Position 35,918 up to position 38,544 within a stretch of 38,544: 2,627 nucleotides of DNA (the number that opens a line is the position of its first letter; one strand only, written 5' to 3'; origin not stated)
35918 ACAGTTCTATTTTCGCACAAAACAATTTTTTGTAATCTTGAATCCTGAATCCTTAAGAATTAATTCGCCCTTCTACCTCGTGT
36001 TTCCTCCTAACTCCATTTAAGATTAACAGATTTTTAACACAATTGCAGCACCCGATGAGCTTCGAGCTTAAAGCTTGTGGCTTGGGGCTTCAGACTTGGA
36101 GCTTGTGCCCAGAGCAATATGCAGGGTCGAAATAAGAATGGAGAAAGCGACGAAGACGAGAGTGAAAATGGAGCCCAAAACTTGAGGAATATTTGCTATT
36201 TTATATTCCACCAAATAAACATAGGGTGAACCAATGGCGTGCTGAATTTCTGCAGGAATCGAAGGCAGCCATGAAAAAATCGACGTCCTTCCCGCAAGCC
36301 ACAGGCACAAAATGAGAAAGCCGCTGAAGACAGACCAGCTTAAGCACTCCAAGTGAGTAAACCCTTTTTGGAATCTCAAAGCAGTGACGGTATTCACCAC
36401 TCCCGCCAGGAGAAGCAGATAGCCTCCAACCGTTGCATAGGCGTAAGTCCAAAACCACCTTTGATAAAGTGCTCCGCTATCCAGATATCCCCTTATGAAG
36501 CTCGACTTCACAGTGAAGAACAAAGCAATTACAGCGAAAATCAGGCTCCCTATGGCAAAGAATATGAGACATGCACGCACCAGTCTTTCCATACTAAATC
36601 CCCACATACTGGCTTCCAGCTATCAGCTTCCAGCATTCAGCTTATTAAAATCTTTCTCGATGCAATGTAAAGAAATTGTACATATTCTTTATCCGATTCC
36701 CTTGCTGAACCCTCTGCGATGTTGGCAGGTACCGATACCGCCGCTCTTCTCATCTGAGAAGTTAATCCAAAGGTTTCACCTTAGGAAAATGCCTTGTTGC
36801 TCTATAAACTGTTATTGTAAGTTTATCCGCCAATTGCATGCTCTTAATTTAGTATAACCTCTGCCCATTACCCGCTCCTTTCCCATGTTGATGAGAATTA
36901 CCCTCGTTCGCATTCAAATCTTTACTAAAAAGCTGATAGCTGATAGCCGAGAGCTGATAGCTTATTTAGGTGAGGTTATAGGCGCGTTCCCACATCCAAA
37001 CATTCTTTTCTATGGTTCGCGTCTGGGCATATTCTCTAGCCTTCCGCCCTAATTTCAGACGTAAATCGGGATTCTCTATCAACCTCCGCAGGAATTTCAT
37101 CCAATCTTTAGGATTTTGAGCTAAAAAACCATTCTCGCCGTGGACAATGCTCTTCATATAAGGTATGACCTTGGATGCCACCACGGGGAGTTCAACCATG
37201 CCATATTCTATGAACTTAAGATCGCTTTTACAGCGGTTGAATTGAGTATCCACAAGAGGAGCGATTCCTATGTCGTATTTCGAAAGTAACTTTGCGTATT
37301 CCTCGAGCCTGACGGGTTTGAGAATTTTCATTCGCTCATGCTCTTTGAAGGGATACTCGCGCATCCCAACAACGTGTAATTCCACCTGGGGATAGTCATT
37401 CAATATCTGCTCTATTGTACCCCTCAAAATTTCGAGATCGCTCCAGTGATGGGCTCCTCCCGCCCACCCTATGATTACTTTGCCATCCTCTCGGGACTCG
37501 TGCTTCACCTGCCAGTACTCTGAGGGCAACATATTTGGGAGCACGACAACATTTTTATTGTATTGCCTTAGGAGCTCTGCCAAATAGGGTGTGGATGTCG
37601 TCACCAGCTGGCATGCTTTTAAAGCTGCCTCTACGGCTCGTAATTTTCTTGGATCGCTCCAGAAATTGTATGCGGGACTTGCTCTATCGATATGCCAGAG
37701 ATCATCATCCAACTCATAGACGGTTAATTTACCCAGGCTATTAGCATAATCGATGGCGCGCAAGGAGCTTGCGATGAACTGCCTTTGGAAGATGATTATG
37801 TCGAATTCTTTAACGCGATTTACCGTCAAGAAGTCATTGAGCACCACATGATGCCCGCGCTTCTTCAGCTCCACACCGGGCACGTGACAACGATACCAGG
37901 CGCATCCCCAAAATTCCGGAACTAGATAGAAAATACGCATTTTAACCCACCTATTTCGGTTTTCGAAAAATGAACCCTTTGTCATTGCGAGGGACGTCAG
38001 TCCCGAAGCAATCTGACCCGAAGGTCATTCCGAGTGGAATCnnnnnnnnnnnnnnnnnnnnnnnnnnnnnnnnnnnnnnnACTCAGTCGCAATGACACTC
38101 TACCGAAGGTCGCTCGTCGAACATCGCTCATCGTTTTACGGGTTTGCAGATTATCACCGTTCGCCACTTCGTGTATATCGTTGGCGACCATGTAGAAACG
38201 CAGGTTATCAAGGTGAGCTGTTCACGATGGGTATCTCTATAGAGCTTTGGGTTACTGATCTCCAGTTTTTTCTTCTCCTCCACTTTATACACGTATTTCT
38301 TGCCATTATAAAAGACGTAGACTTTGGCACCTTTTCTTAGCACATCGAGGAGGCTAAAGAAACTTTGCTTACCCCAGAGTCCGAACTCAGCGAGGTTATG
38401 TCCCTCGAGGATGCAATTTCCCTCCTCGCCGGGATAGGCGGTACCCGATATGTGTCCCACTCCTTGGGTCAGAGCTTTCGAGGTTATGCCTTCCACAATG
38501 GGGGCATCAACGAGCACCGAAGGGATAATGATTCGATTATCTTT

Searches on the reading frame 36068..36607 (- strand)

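Call 4: search_protein_families(library=pfam, proteins=[window:36068-36607:-], max_evalue=0.1)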
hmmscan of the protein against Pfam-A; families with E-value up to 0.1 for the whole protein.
window:36068-36607:- (179 aa): 0 families

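Call 6: search_protein_families(library=ncbifam, proteins=[window:36068-36607:-], max_evalue=0.1)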
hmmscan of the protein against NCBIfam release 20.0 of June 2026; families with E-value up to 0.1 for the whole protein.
window:36068-36607:- (179 aa): 0 families

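Call 23: search_protein_families(library=phrogs, proteins=[window:36068-36607:-], max_evalue=0.1)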
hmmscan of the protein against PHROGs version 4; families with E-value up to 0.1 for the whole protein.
window:36068-36607:- (179 aa): 1 family
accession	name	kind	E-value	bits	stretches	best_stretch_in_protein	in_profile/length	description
phrog_15498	-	moron, auxiliary metabolic gene and host takeover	0.053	14.7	1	65-109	8-50/63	membrane protein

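Call 24: search_protein_families(library=padloc, proteins=[window:36068-36607:-], max_evalue=0.1)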
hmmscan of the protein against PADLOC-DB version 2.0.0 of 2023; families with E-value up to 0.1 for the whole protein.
window:36068-36607:- (179 aa): 0 families

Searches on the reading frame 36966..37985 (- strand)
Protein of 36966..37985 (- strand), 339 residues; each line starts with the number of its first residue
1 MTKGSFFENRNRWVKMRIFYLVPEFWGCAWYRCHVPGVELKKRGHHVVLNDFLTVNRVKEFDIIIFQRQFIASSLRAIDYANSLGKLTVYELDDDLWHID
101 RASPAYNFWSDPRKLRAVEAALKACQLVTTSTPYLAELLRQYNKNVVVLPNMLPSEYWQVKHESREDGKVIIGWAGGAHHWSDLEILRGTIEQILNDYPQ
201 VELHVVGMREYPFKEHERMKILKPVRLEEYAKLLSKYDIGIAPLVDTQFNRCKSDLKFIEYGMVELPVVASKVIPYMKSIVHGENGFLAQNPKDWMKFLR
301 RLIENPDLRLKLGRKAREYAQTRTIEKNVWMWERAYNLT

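Call 4: search_protein_families(library=pfam, proteins=[window:36966-37985:-], max_evalue=0.1)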
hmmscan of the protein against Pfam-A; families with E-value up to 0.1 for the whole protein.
window:36966-37985:- (339 aa): 4 families
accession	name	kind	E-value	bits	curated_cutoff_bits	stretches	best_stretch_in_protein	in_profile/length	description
PF13692.12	Glyco_trans_1_4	-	1.9e-12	48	27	1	171-305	3-142/142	Glycosyl transferases group 1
PF13524.12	Glyco_trans_1_2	-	3.4e-08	34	25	1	191-321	6-130/144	Glycosyl transferase-like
PF00534.26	Glycos_transf_1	-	1.9e-07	31.2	26.4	1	258-318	109-171/172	Glycosyl transferases group 1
PF22772.2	WsaF_C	-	0.0039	17.5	27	1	185-242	21-80/133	WsaF, C-terminal domain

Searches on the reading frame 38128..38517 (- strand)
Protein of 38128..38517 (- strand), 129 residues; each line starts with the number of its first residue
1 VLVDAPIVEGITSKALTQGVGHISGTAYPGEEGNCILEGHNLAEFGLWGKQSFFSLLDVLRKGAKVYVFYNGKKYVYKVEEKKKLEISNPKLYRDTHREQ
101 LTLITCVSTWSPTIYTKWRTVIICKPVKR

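Call 19: search_protein_families(library=pfam, proteins=[window:38128-38517:-], max_evalue=0.001)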
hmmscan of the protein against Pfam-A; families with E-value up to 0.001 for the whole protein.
window:38128-38517:- (129 aa): 1 family
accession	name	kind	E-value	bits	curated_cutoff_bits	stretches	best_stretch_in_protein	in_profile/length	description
PF04203.18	Sortase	-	5.2e-23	81.6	26.6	1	3-127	8-125/125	Sortase domain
